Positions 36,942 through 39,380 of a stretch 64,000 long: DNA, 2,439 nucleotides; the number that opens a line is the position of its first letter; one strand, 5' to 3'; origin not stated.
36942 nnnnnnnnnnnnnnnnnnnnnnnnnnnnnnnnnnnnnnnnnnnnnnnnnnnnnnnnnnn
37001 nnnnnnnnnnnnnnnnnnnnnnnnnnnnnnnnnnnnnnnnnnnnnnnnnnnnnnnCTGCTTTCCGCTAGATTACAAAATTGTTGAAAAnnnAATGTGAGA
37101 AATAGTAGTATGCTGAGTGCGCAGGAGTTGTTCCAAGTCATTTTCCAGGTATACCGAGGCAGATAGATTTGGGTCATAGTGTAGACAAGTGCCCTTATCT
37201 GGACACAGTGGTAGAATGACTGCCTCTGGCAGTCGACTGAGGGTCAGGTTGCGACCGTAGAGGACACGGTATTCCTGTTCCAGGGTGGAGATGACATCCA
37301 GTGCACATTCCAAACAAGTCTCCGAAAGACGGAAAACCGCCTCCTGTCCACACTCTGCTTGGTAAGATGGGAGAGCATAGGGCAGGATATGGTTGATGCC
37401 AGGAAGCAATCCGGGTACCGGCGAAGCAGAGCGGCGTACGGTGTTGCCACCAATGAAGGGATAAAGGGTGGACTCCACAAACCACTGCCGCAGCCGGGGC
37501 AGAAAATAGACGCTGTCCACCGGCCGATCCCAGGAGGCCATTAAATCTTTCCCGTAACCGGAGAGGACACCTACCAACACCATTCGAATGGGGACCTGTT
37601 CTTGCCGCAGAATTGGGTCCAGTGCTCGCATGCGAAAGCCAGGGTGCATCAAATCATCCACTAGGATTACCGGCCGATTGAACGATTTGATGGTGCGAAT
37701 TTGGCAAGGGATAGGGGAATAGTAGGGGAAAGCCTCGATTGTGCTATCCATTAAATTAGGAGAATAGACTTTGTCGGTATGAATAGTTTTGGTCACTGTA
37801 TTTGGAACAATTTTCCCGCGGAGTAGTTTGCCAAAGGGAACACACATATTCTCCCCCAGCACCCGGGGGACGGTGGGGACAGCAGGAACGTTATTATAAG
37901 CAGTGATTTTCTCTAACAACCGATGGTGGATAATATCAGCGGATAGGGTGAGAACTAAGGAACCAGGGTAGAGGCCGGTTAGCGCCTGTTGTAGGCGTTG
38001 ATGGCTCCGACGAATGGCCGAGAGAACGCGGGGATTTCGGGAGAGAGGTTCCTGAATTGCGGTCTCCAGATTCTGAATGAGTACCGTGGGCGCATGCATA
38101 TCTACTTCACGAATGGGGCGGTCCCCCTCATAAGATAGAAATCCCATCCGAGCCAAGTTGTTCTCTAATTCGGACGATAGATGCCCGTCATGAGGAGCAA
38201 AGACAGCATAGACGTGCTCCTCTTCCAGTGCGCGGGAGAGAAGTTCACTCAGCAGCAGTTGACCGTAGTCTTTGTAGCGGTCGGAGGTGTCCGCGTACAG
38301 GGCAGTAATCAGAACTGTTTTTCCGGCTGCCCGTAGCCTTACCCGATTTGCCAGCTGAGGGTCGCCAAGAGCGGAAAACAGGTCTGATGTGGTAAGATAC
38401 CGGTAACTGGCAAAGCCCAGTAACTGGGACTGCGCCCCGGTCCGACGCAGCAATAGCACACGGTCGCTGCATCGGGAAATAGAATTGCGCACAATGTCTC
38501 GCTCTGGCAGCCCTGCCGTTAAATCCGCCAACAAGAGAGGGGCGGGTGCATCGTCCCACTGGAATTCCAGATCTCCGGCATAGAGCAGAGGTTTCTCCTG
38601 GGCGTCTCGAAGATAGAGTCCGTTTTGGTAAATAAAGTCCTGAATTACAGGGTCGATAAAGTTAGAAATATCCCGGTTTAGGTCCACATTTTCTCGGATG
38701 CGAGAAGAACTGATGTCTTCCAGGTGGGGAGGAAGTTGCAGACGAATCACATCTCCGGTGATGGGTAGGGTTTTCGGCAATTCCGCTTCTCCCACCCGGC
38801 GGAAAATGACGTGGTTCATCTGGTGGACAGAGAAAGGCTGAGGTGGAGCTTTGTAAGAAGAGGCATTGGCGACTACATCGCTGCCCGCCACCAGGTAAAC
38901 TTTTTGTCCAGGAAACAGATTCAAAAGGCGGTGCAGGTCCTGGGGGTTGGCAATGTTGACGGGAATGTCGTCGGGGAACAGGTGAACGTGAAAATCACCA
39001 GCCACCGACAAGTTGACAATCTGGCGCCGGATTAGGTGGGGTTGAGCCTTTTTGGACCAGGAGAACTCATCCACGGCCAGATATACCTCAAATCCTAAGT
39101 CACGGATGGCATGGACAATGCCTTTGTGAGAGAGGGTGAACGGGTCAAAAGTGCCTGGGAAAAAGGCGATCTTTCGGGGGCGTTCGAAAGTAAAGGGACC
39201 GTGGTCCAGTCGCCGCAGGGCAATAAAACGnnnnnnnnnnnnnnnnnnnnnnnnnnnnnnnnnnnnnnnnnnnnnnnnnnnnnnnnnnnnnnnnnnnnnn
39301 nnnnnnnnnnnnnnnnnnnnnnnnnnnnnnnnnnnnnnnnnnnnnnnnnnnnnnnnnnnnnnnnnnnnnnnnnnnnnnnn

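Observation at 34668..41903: Candidate undescribed three-gene nucleotide/cofactor system: giant HD-NTase-GNAT-PRTase protein, atypical LDH-fold enzyme, Fe-S flavoprotein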

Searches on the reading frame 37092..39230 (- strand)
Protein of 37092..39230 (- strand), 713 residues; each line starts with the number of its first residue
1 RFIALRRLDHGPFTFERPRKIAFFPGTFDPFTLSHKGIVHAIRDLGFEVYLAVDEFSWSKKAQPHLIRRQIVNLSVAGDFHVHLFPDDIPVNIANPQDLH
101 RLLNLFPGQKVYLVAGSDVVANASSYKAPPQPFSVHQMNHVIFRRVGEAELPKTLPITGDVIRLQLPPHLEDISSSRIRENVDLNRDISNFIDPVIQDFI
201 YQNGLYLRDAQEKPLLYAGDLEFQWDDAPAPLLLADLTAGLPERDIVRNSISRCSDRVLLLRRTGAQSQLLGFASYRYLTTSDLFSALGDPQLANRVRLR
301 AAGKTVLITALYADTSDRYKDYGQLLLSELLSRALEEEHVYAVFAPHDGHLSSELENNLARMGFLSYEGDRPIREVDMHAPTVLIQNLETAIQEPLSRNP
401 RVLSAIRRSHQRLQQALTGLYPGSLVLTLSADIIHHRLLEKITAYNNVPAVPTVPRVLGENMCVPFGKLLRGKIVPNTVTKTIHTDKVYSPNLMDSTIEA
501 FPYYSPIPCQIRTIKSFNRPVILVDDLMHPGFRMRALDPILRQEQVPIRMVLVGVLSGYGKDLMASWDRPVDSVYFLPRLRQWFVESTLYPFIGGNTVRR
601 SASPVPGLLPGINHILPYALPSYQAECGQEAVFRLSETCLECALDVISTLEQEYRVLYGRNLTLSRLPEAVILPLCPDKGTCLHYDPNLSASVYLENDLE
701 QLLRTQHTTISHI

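Call 14: find_related_loci(query=A1, collection=genome_contigs, flank=8000)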
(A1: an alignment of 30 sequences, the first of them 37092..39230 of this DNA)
Query A1 (713 aa) in genome_contigs; peptide patterns used: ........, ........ (x = any residue, [..] = any of these).
599 stretches matched a pattern (row limit reached: there are more); 569 encode a relative of the query (tblastn E <= 1e-3); the best 80 are kept; 80 distinct loci.
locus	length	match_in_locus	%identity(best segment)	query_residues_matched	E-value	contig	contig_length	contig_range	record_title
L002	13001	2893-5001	82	1-704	0e+0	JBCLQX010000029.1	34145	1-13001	Oscillospiraceae bacterium 44-34 voucher GPTB0103 scaffold29, whole genome shotgun sequence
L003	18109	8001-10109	82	1-704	0e+0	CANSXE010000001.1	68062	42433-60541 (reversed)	MAG TPA_asm: uncultured Firmicutes bacterium isolate SRR15510216_bin.28_metawrap_v1.3_MAG genome assembly, contig: NODE.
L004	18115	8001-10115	81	1-707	0e+0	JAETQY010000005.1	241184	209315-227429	MAG: Bacillota bacterium isolate S28_Bin1 scaffold_199_2, whole genome shotgun sequence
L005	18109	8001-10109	81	1-704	0e+0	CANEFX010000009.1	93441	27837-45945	MAG TPA_asm: uncultured Firmicutes bacterium isolate SRR18439535_bin.22_metawrap_v1.3_MAG genome assembly, contig: NODE.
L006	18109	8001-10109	81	1-704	0e+0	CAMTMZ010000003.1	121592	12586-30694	MAG TPA_asm: uncultured Firmicutes bacterium isolate SRR12464007_bin.3_metawrap_v1.3_MAG genome assembly, contig: NODE.3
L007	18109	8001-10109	80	1-704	0e+0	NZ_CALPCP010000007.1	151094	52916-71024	Flintibacter muris strain DSM 110149 NODE_7_length_151094_cov_171.109127, whole genome shotgun sequence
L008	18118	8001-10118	80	1-704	0e+0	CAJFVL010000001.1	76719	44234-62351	uncultured Clostridium sp. isolate Chicken_22_mag_73 genome assembly, contig: MAGpy_11413_22_idba_bin_73_fascaffold_330,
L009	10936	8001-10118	78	1-706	0e+0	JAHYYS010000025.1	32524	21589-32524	MAG: bacterium isolate HRGM_Genome_1129 HRGM_Genome_1129_25, whole genome shotgun sequence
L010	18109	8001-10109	78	1-704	0e+0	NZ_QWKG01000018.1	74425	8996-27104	Colidextribacter sp. OB.20 Scaffold12_1, whole genome shotgun sequence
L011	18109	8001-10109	80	1-704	0e+0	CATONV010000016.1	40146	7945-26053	MAG TPA_asm: uncultured Oscillospiraceae bacterium isolate MGG25090_1680015468 genome assembly, contig: NODE_650_length_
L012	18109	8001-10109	78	1-704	0e+0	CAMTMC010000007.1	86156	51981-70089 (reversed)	MAG TPA_asm: uncultured bacterium isolate SRR12464008_bin.29_metawrap_v1.3_MAG genome assembly, contig: NODE.97_length_8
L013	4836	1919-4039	77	1-707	0e+0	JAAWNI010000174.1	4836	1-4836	MAG: Lawsonibacter sp. isolate ABMPRH_161_10 SL341409_scaffold_15594, whole genome shotgun sequence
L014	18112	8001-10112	76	1-704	0e+0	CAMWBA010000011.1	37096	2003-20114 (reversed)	MAG TPA_asm: uncultured Firmicutes bacterium isolate SRR14862901_bin.1_metawrap_v1.3_MAG genome assembly, contig: NODE.3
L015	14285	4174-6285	76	1-704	0e+0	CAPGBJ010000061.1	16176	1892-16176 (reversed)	MAG TPA_asm: uncultured Oscillospiraceae bacterium isolate MGBC162102 genome assembly, contig: MGBC162102.61, whole geno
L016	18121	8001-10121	74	1-706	0e+0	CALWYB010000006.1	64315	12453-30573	MAG: uncultured Oscillospiraceae bacterium isolate BRZ_EE__bin73 genome assembly, contig: BRZ_EE__NODE_830_length_64315_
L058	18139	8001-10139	56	1-708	0e+0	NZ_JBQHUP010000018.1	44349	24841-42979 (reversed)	Dysosmobacter sp. HCP28S3_G4 contig00018, whole genome shotgun sequence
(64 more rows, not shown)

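Call 23: predict_structure(alignment_id=A1)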
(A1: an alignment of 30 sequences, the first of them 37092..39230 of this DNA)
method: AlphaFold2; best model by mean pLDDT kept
length: 713 residues; sequences in the alignment: 30
mean_pLDDT: 71.1   pTM: 0.73
mean pLDDT of the five models: 71.1, 68.2, 66.6, 65.5, 57.0
residues with pLDDT >= 90: 74; 70-90: 368; 50-70: 143; < 50: 128
segments of 3 or more residues with pLDDT < 50: 1-14, 56-62, 171-218, 582-588, 591-595, 602-618, 661-684, 708-713
pLDDT, mean of each block of 10 residues (from residue 1): 33 58 71 68 83 54 56 61 78 83 89 80 75 88 75 80 73 44 38 33 28 43 90 88 85 93 82 93 84 87 90 86 90 86 91 90 86 85 62 71 85 83 77 75 82 62 73 61 74 75 78 85 70 78 89 73 75 73 46 52 47 46 64 76 82 71 45 45 51 73 61 36
secondary structure, 60 per line:
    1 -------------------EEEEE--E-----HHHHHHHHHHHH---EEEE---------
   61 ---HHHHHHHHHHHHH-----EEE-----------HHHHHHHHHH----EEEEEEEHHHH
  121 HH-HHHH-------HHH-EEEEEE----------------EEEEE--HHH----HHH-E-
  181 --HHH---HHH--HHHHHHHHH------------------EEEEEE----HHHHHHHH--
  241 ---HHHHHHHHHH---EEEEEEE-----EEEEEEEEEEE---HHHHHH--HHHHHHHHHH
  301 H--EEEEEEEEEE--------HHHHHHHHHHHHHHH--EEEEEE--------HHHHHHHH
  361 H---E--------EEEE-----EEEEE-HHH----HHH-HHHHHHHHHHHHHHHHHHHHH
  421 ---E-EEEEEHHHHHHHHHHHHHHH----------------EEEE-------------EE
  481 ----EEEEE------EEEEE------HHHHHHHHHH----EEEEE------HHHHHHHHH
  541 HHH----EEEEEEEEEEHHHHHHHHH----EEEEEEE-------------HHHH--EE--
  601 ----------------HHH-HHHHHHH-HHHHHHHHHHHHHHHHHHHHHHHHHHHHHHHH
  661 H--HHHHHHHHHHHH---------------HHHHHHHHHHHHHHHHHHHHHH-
elements in order (helices of 4 or more, strands of 3 or more residues): E20-24 H33-44 E48-51 H64-76 E82-84 H96-105 E110-116 H117-122 H124-127 E139-144 E161-165 H194-202 E221-226 H231-238 H244-253 E257-263 E269-279 H283-288 H291-301 E304-313 H322-336 E339-344 H353-361 E374-377 E383-387 H400-420 E426-430 H431-445 E462-465 E485-489 E496-500 H507-516 E521-525 H532-543 E548-557 H558-566 E571-577 H591-594 H621-627 H629-661 H664-675 H691-712

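Call 26: fold_search(model_id=the predicted structure, library=pdb)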
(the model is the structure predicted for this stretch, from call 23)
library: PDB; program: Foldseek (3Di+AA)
matches with E <= 10: 1314; with E <= 0.001: 63
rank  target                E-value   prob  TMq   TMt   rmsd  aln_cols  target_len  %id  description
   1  2qtr_A                1.0e-05  1.00  0.16  0.51   9.3       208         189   18  Crystal Structure of Nicotinate Mononucleotide Adenylyltransferase (released 2008-07-15)
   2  9fyb_A                1.4e-05  1.00  0.17  0.58   9.2       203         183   22  Structural Insights into the NMN Complex of Nicotinate Nucleotide Adenylyltransferase from Enterococcus faecium via Co (released 2024-07-17)
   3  1kaq_A                1.7e-05  1.00  0.17  0.55   9.7       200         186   14  Structure of Bacillus subtilis Nicotinic Acid Mononucleotide Adenylyl Transferase (released 2002-07-12)
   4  9fyb_B                1.8e-05  1.00  0.18  0.58   9.4       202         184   22  Structural Insights into the NMN Complex of Nicotinate Nucleotide Adenylyltransferase from Enterococcus faecium via Co (released 2024-07-17)
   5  8aii                  2.5e-05  1.00  0.18  0.59   8.9       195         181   22  High Resolution Crystal Structure of Enterococcus faecium Nicotinate Nucleotide Adenylyltransferase Complexed with Adeni (released 2023-08-16)
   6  2qtm_A                2.5e-05  1.00  0.17  0.54   8.8       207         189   19  Crystal Structure of Nicotinate Mononucleotide Adenylyltransferase (released 2008-07-15)
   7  3mmx_E                2.7e-05  1.00  0.17  0.55   8.7       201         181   20  Bacillus anthracis NadD (baNadD) in complex with compound 1_02_3 (released 2010-07-28)
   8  3e27_D                2.7e-05  1.00  0.16  0.51   9.8       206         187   18  Nicotinic acid mononucleotide (NaMN) adenylyltransferase from Bacillus anthracis: product complex (released 2008-09-09)
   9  4ymi_B                3.0e-05  1.00  0.18  0.54   9.5       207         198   16  Crystal structure of probable nicotinate-nucleotide adenylyltransferase from Mycobacterium abcessus in complex with NA (released 2016-03-09)
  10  3e27_A                3.0e-05  1.00  0.17  0.54   9.2       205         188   18  Nicotinic acid mononucleotide (NaMN) adenylyltransferase from Bacillus anthracis: product complex (released 2008-09-09)
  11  3mla_B                3.2e-05  1.00  0.18  0.59   9.1       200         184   20  BaNadD in complex with inhibitor 1_02 (released 2010-07-28)
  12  3mlb_B                3.5e-05  1.00  0.17  0.56   9.0       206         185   19  BaNadD in complex with inhibitor 1_02_1 (released 2010-07-28)
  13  3mmx_C                4.0e-05  1.00  0.17  0.56   8.8       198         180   20  Bacillus anthracis NadD (baNadD) in complex with compound 1_02_3 (released 2010-07-28)
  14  3e27_B                4.0e-05  1.00  0.17  0.52   9.0       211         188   16  Nicotinic acid mononucleotide (NaMN) adenylyltransferase from Bacillus anthracis: product complex (released 2008-09-09)
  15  1kaq_E                4.2e-05  1.00  0.17  0.58   8.5       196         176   13  Structure of Bacillus subtilis Nicotinic Acid Mononucleotide Adenylyl Transferase (released 2002-07-12)
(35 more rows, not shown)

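Call 54: search_protein_families(library=pfam, proteins=[L007:12510-12950:+, L007:10189-11211:+, L058:10203-10757:+], max_evalue=0.1)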
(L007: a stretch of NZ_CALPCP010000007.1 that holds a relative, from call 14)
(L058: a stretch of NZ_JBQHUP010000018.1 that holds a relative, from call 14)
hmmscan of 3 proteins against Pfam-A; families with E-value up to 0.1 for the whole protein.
L007:12510-12950:+ (147 aa): 1 family
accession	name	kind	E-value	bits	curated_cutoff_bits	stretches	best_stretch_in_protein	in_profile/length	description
PF01661.27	Macro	-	5.2e-05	23.6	22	1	85-130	72-117/118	Macro domain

L007:10189-11211:+ (341 aa): 4 families
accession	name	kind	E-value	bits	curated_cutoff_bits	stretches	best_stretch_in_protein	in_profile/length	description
PF09346.15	SMI1_KNR4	-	0.00017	22.7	25.4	1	21-108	4-94/125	SMI1 / KNR4 family (SUKH-1)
PF14568.11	SUKH_6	-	0.00051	21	27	1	22-108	2-88/119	SMI1-KNR4 cell-wall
PF14567.11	SUKH_5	-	0.0029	17.9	27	1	22-53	25-56/142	SMI1-KNR4 cell-wall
PF20118.4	DUF6508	-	0.027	14.8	23.6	1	245-317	2-73/129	Family of unknown function (DUF6508)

L058:10203-10757:+ (185 aa): 0 families

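Call 92: fold_search(model_id=the predicted structure, library=viral)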
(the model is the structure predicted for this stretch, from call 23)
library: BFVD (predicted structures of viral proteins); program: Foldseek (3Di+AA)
matches with E <= 10: 632; with E <= 0.001: 1
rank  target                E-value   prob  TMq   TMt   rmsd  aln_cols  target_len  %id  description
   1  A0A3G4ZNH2            6.3e-04  1.00  0.12  0.66   3.5       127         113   12  Acetyltransferase GNAT family protein [Terrestrivirus sp.]
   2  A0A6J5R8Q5            1.2e-03  1.00  0.17  0.52   4.7       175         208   14  NAT_SF domain containing protein [uncultured Caudovirales phage]
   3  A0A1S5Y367            1.4e-03  0.99  0.15  0.13  26.5       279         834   11  Acyltransferase [uncultured archaeal virus]
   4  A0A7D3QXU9            2.2e-03  0.96  0.13  0.37  10.3       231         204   15  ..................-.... protein [Fadolivirus FV1/VV64]
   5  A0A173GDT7            2.6e-03  1.00  0.15  0.61   3.8       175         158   15  Acetyltransferase [Erwinia phage vB_EamM_RAY]
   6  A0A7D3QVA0            2.6e-03  1.00  0.16  0.47  17.6       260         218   12  Acyl-CoA N-acyltransferase [Fadolivirus FV1/VV64]
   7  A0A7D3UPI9            2.9e-03  0.99  0.12  0.20  13.8       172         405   13  Uridine 5'-monophosphate synthase [Fadolivirus FV1/VV64]
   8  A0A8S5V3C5            3.2e-03  1.00  0.16  0.54   5.0       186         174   12  Acetyltransferase [Caudovirales sp. ctVfb8]
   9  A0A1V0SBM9            3.4e-03  1.00  0.15  0.72   4.0       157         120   10  Acetyltransferase GNAT domain protein [Catovirus CTV1]
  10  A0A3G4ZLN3            3.6e-03  1.00  0.17  0.56   5.7       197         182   10  N-acyltransferase [Terrestrivirus sp.]
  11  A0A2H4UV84            4.0e-03  0.69  0.13  0.13  15.8       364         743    8  ribose-phosphate diphosphokinase [Bodo saltans virus]
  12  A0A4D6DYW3            4.5e-03  1.00  0.13  0.53   4.4       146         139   12  GNAT family N-acetyltransferase [Escherichia phage Lidtsur]
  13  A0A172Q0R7            4.5e-03  0.97  0.18  0.51   8.6       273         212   12  Uncharacterized protein [Acinetobacter phage vB_AbaM_ME3]
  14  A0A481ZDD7            4.7e-03  1.00  0.14  0.44  15.2       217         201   11  Acetyltransferase GNAT domain protein [Pithovirus LCPAC403]
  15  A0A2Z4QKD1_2          5.0e-03  0.13  0.08  0.06  19.0       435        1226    9  Polyprotein (Fragment) [Sclerotinia sclerotiorum endornavirus 4]
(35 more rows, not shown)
